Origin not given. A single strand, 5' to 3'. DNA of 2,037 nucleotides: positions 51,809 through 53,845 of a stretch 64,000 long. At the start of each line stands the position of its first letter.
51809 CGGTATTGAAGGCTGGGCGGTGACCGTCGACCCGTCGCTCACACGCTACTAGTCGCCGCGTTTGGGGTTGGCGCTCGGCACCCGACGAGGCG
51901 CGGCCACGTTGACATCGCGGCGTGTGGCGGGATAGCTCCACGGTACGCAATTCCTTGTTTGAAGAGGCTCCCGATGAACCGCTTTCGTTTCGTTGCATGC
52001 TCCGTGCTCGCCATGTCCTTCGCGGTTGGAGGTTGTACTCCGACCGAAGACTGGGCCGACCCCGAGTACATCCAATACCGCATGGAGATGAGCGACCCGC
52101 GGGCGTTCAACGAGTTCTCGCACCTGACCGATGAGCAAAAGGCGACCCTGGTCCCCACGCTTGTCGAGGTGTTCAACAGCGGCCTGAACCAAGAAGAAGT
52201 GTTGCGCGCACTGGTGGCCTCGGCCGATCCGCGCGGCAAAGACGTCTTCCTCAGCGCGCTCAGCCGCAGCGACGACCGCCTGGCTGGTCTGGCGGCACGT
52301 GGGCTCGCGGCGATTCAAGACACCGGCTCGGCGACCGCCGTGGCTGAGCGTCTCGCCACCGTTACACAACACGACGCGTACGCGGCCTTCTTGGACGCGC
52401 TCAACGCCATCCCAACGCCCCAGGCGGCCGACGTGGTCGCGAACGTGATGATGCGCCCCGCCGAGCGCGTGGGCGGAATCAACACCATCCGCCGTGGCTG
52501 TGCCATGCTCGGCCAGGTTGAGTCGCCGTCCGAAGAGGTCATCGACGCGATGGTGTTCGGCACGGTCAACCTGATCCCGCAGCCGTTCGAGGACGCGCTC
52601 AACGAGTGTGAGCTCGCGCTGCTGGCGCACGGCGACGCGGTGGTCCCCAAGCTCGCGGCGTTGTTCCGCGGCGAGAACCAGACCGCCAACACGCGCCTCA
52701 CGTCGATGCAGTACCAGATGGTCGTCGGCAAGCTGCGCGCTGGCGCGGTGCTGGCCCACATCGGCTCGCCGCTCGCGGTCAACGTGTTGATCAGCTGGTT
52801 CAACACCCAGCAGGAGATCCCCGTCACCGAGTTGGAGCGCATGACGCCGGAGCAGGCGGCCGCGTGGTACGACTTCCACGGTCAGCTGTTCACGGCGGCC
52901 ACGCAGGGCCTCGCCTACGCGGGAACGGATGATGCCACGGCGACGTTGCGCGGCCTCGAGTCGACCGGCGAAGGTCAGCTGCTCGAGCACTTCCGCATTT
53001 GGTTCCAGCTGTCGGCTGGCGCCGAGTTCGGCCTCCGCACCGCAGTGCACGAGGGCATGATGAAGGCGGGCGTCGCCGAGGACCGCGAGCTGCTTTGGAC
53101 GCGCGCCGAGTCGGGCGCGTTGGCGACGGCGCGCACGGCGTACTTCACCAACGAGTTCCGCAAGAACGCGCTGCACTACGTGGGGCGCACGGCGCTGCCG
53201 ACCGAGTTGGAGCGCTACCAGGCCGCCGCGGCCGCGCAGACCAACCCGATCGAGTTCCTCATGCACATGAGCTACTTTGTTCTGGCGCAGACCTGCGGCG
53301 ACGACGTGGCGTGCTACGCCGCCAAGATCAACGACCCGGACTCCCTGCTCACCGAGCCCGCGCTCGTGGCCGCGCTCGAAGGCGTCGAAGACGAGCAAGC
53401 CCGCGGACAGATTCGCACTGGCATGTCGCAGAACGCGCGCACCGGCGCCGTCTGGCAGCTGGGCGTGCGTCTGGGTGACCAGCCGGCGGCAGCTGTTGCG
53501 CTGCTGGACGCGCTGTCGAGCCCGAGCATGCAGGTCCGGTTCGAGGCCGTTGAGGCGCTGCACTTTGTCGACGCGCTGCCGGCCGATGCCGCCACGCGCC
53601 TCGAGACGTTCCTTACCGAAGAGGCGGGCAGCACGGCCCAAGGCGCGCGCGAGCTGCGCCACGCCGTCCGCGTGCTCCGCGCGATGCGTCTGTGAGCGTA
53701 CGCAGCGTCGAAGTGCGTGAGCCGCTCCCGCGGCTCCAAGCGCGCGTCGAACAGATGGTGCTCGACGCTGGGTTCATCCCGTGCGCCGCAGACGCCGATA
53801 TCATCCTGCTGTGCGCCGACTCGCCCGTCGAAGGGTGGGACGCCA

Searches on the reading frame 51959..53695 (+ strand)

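Call 55: search_protein_families(library=pfam, proteins=[window:51959-53695:+], max_evalue=0.00001)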
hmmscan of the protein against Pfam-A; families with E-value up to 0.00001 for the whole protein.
window:51959-53695:+ (578 aa): 1 family
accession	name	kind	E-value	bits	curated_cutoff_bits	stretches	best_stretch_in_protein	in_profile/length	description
PF13646.12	HEAT_2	-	5e-09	36.8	27.7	0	486-560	9-79/88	HEAT repeats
